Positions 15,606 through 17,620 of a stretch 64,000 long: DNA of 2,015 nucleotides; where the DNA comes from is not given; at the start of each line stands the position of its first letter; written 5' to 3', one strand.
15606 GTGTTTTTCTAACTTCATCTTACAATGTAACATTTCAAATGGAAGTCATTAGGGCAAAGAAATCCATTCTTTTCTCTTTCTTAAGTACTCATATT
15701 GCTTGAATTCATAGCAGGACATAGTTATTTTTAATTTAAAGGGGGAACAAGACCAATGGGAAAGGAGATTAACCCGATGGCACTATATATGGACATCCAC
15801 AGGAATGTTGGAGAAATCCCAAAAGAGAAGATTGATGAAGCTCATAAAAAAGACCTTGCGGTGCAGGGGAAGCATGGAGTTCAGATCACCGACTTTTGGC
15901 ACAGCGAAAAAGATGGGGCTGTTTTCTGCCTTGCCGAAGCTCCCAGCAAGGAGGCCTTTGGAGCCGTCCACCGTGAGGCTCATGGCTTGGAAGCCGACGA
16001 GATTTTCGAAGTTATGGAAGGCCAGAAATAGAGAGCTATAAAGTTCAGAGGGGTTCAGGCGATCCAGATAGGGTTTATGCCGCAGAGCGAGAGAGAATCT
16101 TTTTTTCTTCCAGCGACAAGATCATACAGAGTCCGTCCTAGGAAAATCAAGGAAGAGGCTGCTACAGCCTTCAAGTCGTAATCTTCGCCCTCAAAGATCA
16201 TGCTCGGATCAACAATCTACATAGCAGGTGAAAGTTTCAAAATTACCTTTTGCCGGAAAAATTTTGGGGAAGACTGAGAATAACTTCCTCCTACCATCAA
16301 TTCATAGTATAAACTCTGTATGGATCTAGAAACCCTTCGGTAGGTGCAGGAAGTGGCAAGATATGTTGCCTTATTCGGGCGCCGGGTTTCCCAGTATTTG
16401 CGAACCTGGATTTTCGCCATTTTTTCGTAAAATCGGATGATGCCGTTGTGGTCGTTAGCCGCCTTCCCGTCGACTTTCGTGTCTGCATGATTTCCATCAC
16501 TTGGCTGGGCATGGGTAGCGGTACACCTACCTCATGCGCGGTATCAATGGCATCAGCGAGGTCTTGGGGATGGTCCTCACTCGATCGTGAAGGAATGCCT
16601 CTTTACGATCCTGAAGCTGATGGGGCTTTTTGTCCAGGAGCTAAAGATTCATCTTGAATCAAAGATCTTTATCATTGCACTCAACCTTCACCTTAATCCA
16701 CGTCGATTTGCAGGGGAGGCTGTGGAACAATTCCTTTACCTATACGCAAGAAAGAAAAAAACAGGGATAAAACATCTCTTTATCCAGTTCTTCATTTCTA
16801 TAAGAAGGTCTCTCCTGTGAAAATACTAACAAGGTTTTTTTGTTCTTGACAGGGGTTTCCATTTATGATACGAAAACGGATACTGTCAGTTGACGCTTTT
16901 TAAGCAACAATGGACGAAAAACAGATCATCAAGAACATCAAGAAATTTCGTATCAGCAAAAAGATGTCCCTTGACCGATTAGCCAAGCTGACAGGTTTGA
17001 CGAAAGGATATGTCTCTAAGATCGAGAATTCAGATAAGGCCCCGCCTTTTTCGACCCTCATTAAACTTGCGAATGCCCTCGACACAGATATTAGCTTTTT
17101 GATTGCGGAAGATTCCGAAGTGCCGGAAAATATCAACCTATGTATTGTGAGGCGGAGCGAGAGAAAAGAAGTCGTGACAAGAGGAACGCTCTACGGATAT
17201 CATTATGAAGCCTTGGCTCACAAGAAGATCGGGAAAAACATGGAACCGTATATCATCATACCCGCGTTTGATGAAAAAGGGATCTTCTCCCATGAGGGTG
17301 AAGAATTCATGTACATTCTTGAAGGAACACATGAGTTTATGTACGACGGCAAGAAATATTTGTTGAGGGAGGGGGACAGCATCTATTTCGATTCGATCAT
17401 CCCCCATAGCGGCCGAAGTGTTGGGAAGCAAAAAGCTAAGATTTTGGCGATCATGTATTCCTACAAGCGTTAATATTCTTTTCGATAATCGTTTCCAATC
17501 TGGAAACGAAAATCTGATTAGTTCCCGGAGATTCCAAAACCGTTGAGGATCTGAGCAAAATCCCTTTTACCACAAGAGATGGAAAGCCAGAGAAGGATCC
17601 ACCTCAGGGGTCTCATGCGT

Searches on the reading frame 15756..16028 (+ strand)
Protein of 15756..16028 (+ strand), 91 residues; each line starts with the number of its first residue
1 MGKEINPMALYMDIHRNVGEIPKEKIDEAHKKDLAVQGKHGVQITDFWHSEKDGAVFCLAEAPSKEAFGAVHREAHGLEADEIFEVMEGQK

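Call 82: search_protein_families(library=pfam, proteins=[window:15756-16028:+], max_evalue=0.01)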
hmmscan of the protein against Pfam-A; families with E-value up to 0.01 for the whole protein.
window:15756-16028:+ (91 aa): 2 families
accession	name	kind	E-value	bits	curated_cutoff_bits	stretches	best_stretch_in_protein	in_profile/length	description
PF14026.12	SCO4226-like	-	6.3e-18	65.2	28.5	1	11-86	1-76/76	Nickel responsive protein SCO4226-like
PF11746.14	DUF3303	-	0.00067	20.2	21.2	1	26-69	18-61/92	Domain of unknown function (DUF3303)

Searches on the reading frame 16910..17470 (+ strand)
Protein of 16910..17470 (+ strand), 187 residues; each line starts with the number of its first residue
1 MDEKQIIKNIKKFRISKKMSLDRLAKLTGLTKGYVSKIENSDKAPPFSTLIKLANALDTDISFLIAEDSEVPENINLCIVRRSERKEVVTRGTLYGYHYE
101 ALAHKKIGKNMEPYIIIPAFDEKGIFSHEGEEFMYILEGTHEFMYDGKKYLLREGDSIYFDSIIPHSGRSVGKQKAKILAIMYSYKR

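Call 82: search_protein_families(library=pfam, proteins=[window:16910-17470:+], max_evalue=0.01)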
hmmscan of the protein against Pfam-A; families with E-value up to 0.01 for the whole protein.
window:16910-17470:+ (187 aa): 9 families
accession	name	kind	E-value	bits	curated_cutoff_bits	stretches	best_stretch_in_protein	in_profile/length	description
PF07883.17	Cupin_2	-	4.8e-15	55.5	27.2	1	125-181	13-69/70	Cupin domain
PF01381.28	HTH_3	-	3.2e-14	53.1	23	1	10-64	1-55/55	Helix-turn-helix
PF13443.12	HTH_26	-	1.4e-08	35.3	22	1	9-62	1-55/63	Cro/C1-type HTH DNA-binding domain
PF12844.13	HTH_19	-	3.5e-07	30.5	30.2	1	8-62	2-56/64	Helix-turn-helix domain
PF02311.25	AraC_binding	-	1e-06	28.9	21.1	1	128-174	21-67/135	AraC-like ligand binding domain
PF13560.12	HTH_31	-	3.7e-06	27.6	27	1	13-60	9-57/64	Helix-turn-helix domain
PF05899.18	Cupin_3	-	0.00027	21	23.5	1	129-160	25-56/74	EutQ-like cupin domain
PF21716.3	dnstrm_HI1420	-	0.0014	18.9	27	1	2-62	29-87/90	Probable addiction module antidote protein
PF13413.12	HTH_25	-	0.0022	18.2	24.6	1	12-42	4-34/62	Helix-turn-helix domain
